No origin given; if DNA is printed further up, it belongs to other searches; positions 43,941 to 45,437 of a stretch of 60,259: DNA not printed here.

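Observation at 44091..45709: Phosphorylatable stand-alone receiver next to a pseudo-receiver fused to the committing phosphoglycosyl transferase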

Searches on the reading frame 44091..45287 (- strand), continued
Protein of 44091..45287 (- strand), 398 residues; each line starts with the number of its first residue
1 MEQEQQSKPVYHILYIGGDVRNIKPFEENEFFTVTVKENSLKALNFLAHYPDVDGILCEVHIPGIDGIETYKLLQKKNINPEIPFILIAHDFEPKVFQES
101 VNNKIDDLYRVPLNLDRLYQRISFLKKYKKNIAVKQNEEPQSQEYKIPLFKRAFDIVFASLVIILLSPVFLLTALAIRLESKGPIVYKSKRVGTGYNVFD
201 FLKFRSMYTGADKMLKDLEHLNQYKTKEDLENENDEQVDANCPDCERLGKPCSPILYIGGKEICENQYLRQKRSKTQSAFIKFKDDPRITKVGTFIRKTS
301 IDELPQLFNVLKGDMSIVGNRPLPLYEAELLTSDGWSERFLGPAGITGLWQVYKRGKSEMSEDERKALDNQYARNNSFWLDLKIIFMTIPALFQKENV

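Call 81: find_encoding_contigs(protein=P0265, flank=4000, max_places=2)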
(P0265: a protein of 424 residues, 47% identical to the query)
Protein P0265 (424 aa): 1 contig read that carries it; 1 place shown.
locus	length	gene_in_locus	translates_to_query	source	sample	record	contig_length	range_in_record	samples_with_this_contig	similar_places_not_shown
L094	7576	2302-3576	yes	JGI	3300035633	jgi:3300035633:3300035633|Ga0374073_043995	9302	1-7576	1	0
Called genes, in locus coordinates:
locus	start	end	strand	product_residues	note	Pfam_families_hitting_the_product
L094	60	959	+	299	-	PF00348:polyprenyl_synt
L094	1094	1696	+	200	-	-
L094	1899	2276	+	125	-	PF00072:Response_reg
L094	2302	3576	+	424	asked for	PF00072:Response_reg, PF02397:Bac_transf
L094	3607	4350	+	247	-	PF02321:OEP (weak)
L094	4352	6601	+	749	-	-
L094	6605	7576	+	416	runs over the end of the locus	PF13641:Glyco_tranf_2_3, PF13632:Glyco_trans_2_3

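Call 84: find_homologous_proteins(query=P0368, max_evalue=1e-30)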
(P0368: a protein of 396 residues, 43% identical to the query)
Query P0368 (396 aa): 4996 proteins with E <= 1e-30 among 8000 candidates; the best 120 are listed.
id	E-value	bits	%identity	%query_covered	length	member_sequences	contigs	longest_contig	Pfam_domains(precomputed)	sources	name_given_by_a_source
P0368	1.3e-266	901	100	100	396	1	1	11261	PF02397.23,PF00072.31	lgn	-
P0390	1.9e-155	535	61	100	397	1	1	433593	PF02397.23,PF00072.31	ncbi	ncbi:MAG: sugar transferase [Spirosomataceae bacterium]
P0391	1.6e-152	526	61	100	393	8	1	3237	PF02397.23,PF00072.31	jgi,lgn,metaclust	metaclust:\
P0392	2.0e-152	526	61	100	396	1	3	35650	PF02397.23,PF00072.31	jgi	jgi:lipopolysaccharide/colanic/teichoic acid biosynthesis glycosyltransferase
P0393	3.4e-149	515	60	100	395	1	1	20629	PF02397.23,PF00072.31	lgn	-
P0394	4.2e-149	515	60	100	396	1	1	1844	PF02397.23,PF00072.31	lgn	-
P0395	3.3e-145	502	59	100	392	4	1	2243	PF02397.23,PF00072.31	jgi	jgi:lipopolysaccharide/colanic/teichoic acid biosynthesis glycosyltransferase/ActR/RegA family two-c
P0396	4.3e-143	495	58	100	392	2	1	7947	PF02397.23,PF00072.31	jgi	-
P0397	2.1e-132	460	56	100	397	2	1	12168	PF02397.23,PF00072.31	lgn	-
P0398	1.5e-129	450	54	99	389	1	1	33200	PF02397.23,PF00072.31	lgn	-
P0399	4.3e-106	373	49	99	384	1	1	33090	PF02397.23,PF00072.31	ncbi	ncbi:MAG: sugar transferase [Emticicia sp.]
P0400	6.2e-106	372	49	99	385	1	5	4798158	PF02397.23,PF00072.31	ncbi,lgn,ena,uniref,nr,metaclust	ncbi:response regulator receiver protein [Emticicia oligotrophica DSM 17448]|uniref:Response regulat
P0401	2.0e-105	371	48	99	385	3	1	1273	PF02397.23,PF00072.31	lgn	-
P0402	2.2e-105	371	49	99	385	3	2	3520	PF02397.23,PF00072.31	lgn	-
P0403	2.2e-105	371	48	99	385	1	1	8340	PF02397.23,PF00072.31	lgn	-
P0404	5.0e-105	370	48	99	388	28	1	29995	PF02397.23,PF00072.31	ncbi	-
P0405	5.4e-105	369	48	99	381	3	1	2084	PF02397.23,PF00072.31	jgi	jgi:lipopolysaccharide/colanic/teichoic acid biosynthesis glycosyltransferase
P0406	5.0e-104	366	48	99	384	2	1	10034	PF02397.23,PF00072.31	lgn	-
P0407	7.5e-104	366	48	99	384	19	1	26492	PF02397.23,PF00072.31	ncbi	-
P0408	2.9e-103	364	49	100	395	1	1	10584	PF02397.23,PF00072.31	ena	-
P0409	4.2e-102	360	48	99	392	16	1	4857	PF02397.23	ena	-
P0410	4.5e-102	360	48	95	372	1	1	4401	PF02397.23,PF00072.31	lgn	-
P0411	8.6e-102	359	46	99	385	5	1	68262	PF02397.23,PF00072.31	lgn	-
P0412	8.9e-102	359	47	99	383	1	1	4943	PF02397.23,PF00072.31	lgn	-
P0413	1.5e-101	358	47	99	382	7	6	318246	PF02397.23,PF00072.31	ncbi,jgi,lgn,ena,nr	ncbi:MAG: sugar transferase [Bacteroidetes bacterium]|nr:sugar transferase [Bacteroidota bacterium]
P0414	2.8e-101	357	46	98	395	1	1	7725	PF02397.23,PF00072.31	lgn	-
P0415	3.5e-101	357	50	94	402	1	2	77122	PF02397.23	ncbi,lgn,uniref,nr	ncbi:sugar transferase [Rhabdobacter roseus]|uniref:Lipopolysaccharide/colanic/teichoic acid biosynt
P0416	3.8e-101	357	48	99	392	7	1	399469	PF02397.23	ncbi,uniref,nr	ncbi:sugar transferase [Flectobacillus rivi]|uniref:Sugar transferase n=1 Tax=Flectobacillus rivi Ta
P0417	6.2e-101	356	48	99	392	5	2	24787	PF02397.23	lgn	-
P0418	6.5e-101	356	48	98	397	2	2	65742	PF02397.23,PF00072.31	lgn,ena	-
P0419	1.1e-100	355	48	99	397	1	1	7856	PF02397.23,PF00072.31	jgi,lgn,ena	-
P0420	1.4e-100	355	49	94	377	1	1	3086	PF02397.23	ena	-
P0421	1.8e-100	355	47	98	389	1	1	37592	PF02397.23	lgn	-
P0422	2.0e-100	354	46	100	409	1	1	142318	PF02397.23,PF00072.31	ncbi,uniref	ncbi:sugar transferase [Algivirga pacifica]|uniref:Response regulatory domain-containing protein n=1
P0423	4.9e-100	353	47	99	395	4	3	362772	PF02397.23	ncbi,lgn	-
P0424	4.9e-100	353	47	99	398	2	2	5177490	PF02397.23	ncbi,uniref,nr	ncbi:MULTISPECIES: sugar transferase [Emticicia]|uniref:sugar transferase n=1 Tax=Emticicia TaxID=31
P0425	5.3e-100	353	47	99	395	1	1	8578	PF02397.23,PF00072.31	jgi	jgi:lipopolysaccharide/colanic/teichoic acid biosynthesis glycosyltransferase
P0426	6.3e-100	353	48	99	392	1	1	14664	PF02397.23,PF00072.31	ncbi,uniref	ncbi:MAG: sugar transferase [Flectobacillus sp.]|uniref:sugar transferase n=1 Tax=Flectobacillus sp.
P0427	6.7e-100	353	47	98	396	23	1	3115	PF02397.23,PF00072.31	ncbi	-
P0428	9.6e-100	352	46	98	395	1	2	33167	PF02397.23,PF00072.31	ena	-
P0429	1.1e-99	352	46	99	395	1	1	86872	PF02397.23,PF00072.31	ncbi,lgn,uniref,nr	ncbi:lipopolysaccharide/colanic/teichoic acid biosynthesis glycosyltransferase [Arcicella aurantiaca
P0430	1.2e-99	352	46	99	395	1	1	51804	PF02397.23,PF00072.31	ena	-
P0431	1.2e-99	352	48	95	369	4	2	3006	PF02397.23,PF00072.31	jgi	-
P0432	3.0e-99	350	47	99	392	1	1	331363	PF02397.23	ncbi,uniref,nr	ncbi:sugar transferase [Flectobacillus longus]|uniref:sugar transferase n=1 Tax=Flectobacillus longu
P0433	4.9e-99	350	46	99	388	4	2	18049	PF02397.23,PF00072.31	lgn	-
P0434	5.6e-99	350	46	98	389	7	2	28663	PF02397.23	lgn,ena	-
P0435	5.7e-99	350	46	99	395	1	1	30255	PF02397.23,PF00072.31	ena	-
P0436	6.2e-99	349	47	99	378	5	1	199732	PF02397.23,PF00072.31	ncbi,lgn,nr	ncbi:MAG TPA: sugar transferase [Leadbetterella sp.]|nr:sugar transferase [Leadbetterella sp.]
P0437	8.3e-99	349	44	100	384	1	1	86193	PF02397.23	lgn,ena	-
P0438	9.3e-99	349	47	99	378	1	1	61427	PF02397.23,PF00072.31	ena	-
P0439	9.7e-99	349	46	99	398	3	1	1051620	PF02397.23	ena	-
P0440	9.9e-99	349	46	99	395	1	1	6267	PF02397.23,PF00072.31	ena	-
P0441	1.1e-98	349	47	99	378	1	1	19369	PF02397.23,PF00072.31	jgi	-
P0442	1.1e-98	349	48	99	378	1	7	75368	PF02397.23,PF00072.31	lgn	-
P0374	1.2e-98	348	46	99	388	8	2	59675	PF02397.23,PF00072.31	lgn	-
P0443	1.3e-98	348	48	99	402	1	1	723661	PF02397.23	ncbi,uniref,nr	ncbi:sugar transferase [Telluribacter sp. SYSU D00476]|uniref:sugar transferase n=1 Tax=Telluribacte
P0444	1.5e-98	348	47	99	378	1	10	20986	PF02397.23,PF00072.31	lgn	-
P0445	1.5e-98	348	47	99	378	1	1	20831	PF02397.23,PF00072.31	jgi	jgi:lipopolysaccharide/colanic/teichoic acid biosynthesis glycosyltransferase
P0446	1.5e-98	348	49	94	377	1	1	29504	PF02397.23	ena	-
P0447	1.7e-98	348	47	99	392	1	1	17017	PF02397.23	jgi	jgi:lipopolysaccharide/colanic/teichoic acid biosynthesis glycosyltransferase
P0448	2.1e-98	348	46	99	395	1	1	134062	PF02397.23,PF00072.31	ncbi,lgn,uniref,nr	ncbi:sugar transferase [Arcicella sp. LKC2W]|uniref:sugar transferase n=1 Tax=Arcicella sp. LKC2W Ta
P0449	2.4e-98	348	49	94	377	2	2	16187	PF02397.23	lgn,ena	-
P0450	2.7e-98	347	46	99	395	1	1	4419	PF02397.23,PF00072.31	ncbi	-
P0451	3.1e-98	347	47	99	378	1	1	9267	PF02397.23,PF00072.31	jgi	jgi:lipopolysaccharide/colanic/teichoic acid biosynthesis glycosyltransferase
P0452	3.7e-98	347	63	63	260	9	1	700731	PF02397.23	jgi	jgi:lipopolysaccharide/colanic/teichoic acid biosynthesis glycosyltransferase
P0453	4.0e-98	347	46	99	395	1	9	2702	PF02397.23,PF00072.31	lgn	-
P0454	4.6e-98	347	46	99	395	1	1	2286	PF02397.23,PF00072.31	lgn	-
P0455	5.4e-98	346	46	99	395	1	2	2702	PF02397.23,PF00072.31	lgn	-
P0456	6.0e-98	346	46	99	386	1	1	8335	PF02397.23,PF00072.31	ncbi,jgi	jgi:lipopolysaccharide/colanic/teichoic acid biosynthesis glycosyltransferase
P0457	6.6e-98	346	46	99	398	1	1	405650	PF02397.23,PF00072.31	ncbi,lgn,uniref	ncbi:sugar transferase [Emticicia sp. 17c]|uniref:sugar transferase n=1 Tax=Emticicia sp. 17c TaxID=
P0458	7.4e-98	346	58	75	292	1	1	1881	PF02397.23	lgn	-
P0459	9.4e-98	346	46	100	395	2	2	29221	PF02397.23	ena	-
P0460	1.5e-97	345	46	99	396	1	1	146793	PF02397.23,PF00072.31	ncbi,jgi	ncbi:MAG: sugar transferase [Bacteroidota bacterium]|jgi:lipopolysaccharide/colanic/teichoic acid bi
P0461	1.5e-97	345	47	99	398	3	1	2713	PF02397.23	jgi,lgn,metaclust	metaclust:\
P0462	1.6e-97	345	46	99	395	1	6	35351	PF02397.23,PF00072.31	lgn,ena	-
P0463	1.8e-97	345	46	99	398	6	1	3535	PF02397.23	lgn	-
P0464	1.8e-97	345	47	99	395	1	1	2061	PF02397.23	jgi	jgi:lipopolysaccharide/colanic/teichoic acid biosynthesis glycosyltransferase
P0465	1.9e-97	345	45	99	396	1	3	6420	PF02397.23,PF00072.31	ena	-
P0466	2.2e-97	344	48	99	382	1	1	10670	PF02397.23,PF00072.31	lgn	-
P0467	2.3e-97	344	46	98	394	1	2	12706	PF02397.23,PF00072.31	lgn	-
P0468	2.8e-97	344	45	99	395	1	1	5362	PF02397.23,PF00072.31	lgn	-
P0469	3.7e-97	344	45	99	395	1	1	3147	PF02397.23,PF00072.31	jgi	jgi:lipopolysaccharide/colanic/teichoic acid biosynthesis glycosyltransferase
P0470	3.7e-97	344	47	99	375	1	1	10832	PF02397.23,PF00072.31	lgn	-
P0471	4.0e-97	343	46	99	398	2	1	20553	PF02397.23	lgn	-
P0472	4.3e-97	343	47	99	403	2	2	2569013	PF02397.23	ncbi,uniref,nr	ncbi:sugar transferase [Telluribacter humicola]|uniref:sugar transferase n=1 Tax=Telluribacter humic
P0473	4.6e-97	343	45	98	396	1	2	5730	PF02397.23,PF00072.31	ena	-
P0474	4.9e-97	343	46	99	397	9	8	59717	PF02397.23,PF00072.31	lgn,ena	-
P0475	5.8e-97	343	45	98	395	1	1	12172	PF02397.23,PF00072.31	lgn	-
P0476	6.1e-97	343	46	99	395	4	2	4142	PF02397.23,PF00072.31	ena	-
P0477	6.2e-97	343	50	84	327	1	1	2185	PF02397.23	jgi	jgi:lipopolysaccharide/colanic/teichoic acid biosynthesis glycosyltransferase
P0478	6.2e-97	343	45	98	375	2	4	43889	PF02397.23,PF00072.31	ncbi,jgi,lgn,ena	jgi:lipopolysaccharide/colanic/teichoic acid biosynthesis glycosyltransferase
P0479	6.6e-97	343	46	98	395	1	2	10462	PF02397.23,PF00072.31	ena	-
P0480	8.4e-97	342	46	98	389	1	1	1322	PF02397.23,PF00072.31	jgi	jgi:lipopolysaccharide/colanic/teichoic acid biosynthesis glycosyltransferase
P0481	8.5e-97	342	46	99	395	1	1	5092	PF02397.23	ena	-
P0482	9.9e-97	342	45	99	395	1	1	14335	PF02397.23,PF00072.31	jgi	jgi:lipopolysaccharide/colanic/teichoic acid biosynthesis glycosyltransferase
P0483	1.2e-96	342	51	84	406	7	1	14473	PF02397.23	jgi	jgi:lipopolysaccharide/colanic/teichoic acid biosynthesis glycosyltransferase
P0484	1.4e-96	342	46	99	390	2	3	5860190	PF02397.23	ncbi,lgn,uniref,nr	ncbi:Sugar transferase involved in LPS biosynthesis (colanic, teichoic acid) [Pseudarcicella hirudin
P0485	1.9e-96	341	62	63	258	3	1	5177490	PF02397.23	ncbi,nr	ncbi:sugar transferase [Emticicia sp. 21SJ11W-3]|nr:sugar transferase [Emticicia sp. 21SJ11W-3]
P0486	2.3e-96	341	53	84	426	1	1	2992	PF02397.23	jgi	jgi:lipopolysaccharide/colanic/teichoic acid biosynthesis glycosyltransferase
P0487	3.8e-96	340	48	94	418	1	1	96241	PF02397.23,PF00072.31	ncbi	-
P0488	3.9e-96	340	46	99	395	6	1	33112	PF02397.23,PF00072.31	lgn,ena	-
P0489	4.4e-96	340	45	99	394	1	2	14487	PF02397.23,PF00072.31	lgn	-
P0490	6.3e-96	340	51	84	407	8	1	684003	PF02397.23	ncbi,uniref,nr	ncbi:sugar transferase [Dyadobacter sp. 3J3]|uniref:sugar transferase n=1 Tax=Dyadobacter sp. 3J3 Ta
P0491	7.7e-96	339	51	84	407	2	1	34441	PF02397.23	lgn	-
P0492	8.7e-96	339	52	84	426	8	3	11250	PF02397.23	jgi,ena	-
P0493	9.6e-96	339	44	98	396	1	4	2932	PF02397.23,PF00072.31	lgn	-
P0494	1.2e-95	339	49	90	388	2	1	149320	PF02397.23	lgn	-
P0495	1.2e-95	339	45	98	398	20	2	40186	PF02397.23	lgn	-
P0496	1.3e-95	339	45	98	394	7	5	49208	PF02397.23,PF00072.31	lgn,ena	-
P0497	1.3e-95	338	52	84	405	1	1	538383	PF02397.23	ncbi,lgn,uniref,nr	ncbi:sugar transferase [Dyadobacter jejuensis]|uniref:Sugar transferase n=1 Tax=Dyadobacter jejuensi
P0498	1.5e-95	338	46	99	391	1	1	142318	PF02397.23,PF00072.31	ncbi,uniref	ncbi:sugar transferase [Algivirga pacifica]|uniref:Sugar transferase n=1 Tax=Algivirga pacifica TaxI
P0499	1.5e-95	338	46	100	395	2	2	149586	PF02397.23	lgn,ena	-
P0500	1.7e-95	338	50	92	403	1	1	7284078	PF02397.23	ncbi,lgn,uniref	ncbi:sugar transferase [Dyadobacter sp. 676]|uniref:Sugar transferase n=1 Tax=Dyadobacter sp. 676 Ta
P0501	1.8e-95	338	50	84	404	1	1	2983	PF02397.23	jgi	jgi:lipopolysaccharide/colanic/teichoic acid biosynthesis glycosyltransferase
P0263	1.8e-95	338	51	84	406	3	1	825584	PF02397.23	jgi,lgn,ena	-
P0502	1.9e-95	338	52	84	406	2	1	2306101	PF02397.23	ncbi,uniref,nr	ncbi:sugar transferase [Dyadobacter sp. CY345]|uniref:sugar transferase n=1 Tax=Dyadobacter sp. CY34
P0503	1.9e-95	338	48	94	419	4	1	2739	PF02397.23,PF00072.31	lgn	-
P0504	2.3e-95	338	45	98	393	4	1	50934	PF02397.23,PF00072.31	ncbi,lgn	-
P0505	2.5e-95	338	51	85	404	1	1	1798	PF02397.23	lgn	-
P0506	3.1e-95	337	51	84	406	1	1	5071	PF02397.23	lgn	-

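Call 86: find_encoding_contigs(protein=P0400, flank=3500, max_places=1)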
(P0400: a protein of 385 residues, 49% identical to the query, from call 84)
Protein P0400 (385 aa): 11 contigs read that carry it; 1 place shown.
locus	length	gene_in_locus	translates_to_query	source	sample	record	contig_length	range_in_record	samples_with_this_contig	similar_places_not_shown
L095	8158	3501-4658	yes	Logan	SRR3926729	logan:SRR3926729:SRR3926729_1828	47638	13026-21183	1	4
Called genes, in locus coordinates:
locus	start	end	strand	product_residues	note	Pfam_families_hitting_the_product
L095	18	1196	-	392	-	PF02163:Peptidase_M50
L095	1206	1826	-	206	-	PF00702:Hydrolase, PF13419:HAD_2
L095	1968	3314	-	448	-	PF00072:Response_reg, PF00158:Sigma54_activat, PF14532:Sigma54_activ_2, PF07728:AAA_5 (weak), PF25601:AAA_lid_14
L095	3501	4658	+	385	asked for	PF00072:Response_reg, PF02397:Bac_transf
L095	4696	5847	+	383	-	PF00535:Glycos_transf_2 (weak), PF13641:Glyco_tranf_2_3, PF13632:Glyco_trans_2_3 (weak)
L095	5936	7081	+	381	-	PF13439:Glyco_transf_4, PF20706:GT4-conflict (weak), PF00534:Glycos_transf_1, PF13692:Glyco_trans_1_4, PF13524:Glyco_trans_1_2 (weak)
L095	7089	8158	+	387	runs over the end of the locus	PF13506:Glyco_transf_21 (weak), PF13641:Glyco_tranf_2_3, PF00535:Glycos_transf_2, PF13632:Glyco_trans_2_3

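Call 87: find_encoding_contigs(protein=P0413, flank=3500, max_places=1)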
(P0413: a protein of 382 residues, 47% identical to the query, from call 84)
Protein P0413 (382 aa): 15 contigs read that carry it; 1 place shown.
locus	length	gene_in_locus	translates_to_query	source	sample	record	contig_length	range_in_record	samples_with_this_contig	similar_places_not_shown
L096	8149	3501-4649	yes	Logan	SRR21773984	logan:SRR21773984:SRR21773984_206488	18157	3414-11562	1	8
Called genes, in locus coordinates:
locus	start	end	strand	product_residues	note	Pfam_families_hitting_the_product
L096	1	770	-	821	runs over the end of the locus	PF00989:PAS, PF08448:PAS_4, PF13426:PAS_9, PF08447:PAS_3, PF00512:HisKA, PF02518:HATPase_c, PF00072:Response_reg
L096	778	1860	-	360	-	PF08495:FIST, PF10442:FIST_C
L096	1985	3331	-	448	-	PF00072:Response_reg, PF00158:Sigma54_activat, PF14532:Sigma54_activ_2, PF07724:AAA_2 (weak), PF07728:AAA_5 (weak), PF25601:AAA_lid_14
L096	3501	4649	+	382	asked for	PF00072:Response_reg, PF02397:Bac_transf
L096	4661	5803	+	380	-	PF00535:Glycos_transf_2, PF13641:Glyco_tranf_2_3, PF13632:Glyco_trans_2_3 (weak)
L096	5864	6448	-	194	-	PF01351:RNase_HII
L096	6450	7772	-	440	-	PF13173:AAA_14, PF13635:DUF4143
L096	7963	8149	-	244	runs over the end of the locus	PF02666:PS_Dcarbxylase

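Call 88: find_encoding_contigs(protein=P0422, flank=3500, max_places=1)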
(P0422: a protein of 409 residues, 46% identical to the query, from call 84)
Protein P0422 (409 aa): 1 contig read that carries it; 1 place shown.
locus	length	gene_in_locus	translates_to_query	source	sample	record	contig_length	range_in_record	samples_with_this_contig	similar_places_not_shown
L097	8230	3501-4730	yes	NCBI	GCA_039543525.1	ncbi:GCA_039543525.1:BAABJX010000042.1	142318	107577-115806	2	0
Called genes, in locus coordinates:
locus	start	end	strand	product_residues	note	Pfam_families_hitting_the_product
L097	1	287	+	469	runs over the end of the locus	-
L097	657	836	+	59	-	-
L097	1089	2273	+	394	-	PF05922:Inhibitor_I9 (faint), PF00082:Peptidase_S8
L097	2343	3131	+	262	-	PF01171:ATP_bind_3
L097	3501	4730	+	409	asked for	PF00072:Response_reg, PF02397:Bac_transf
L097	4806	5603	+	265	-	PF02321:OEP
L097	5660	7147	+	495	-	PF02706:Wzz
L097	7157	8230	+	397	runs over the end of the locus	PF13641:Glyco_tranf_2_3, PF13632:Glyco_trans_2_3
